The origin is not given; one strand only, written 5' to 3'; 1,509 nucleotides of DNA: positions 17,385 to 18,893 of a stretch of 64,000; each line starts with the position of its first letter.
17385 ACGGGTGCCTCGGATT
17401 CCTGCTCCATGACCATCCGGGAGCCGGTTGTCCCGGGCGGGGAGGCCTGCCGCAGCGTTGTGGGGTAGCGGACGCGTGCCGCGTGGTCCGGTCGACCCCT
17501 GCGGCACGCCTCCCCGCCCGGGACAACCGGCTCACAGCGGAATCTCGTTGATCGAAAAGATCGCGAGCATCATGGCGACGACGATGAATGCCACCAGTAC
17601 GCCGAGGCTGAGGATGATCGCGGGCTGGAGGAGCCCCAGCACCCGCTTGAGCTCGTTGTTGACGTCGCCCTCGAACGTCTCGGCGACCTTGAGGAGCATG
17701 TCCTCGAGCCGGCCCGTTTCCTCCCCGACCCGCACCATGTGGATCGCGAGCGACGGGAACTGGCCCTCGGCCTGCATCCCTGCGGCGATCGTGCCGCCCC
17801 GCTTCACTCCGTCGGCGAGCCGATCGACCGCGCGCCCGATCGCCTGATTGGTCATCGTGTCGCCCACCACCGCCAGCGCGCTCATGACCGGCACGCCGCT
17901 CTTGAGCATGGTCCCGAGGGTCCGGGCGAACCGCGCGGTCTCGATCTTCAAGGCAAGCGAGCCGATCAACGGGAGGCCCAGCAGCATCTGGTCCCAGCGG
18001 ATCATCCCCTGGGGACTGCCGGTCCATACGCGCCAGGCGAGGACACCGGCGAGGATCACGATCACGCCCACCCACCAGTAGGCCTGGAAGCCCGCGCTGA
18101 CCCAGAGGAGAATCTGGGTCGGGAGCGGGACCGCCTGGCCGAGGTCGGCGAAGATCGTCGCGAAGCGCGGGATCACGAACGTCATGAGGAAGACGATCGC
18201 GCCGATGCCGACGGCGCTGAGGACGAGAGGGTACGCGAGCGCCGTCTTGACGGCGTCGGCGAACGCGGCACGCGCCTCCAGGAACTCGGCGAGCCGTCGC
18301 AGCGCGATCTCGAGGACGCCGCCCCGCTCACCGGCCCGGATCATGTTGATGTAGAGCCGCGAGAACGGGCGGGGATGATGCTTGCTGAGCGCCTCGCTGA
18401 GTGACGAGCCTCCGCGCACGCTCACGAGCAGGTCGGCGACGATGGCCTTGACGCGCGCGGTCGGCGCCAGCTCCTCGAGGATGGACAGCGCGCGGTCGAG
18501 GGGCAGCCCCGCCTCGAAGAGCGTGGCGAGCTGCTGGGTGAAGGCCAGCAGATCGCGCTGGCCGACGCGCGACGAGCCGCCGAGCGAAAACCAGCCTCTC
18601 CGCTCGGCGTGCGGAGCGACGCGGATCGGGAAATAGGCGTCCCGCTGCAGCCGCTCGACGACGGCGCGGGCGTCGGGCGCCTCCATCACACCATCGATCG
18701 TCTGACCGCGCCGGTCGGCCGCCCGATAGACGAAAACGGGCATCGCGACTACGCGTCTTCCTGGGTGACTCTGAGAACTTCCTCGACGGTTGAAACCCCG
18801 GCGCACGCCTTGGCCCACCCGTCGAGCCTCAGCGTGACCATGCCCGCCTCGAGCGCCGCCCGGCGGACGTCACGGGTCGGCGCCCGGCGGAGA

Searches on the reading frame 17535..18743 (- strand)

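Call 67: search_protein_families(library=pfam, proteins=[window:17535-18743:-], max_evalue=0.00001)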
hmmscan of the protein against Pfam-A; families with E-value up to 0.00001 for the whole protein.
window:17535-18743:- (403 aa): 1 family
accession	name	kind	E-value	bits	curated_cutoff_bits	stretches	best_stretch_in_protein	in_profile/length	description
PF00482.28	T2SSF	-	7.5e-59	197.6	25.2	2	68-192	1-125/125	Type II secretion system (T2SS), protein F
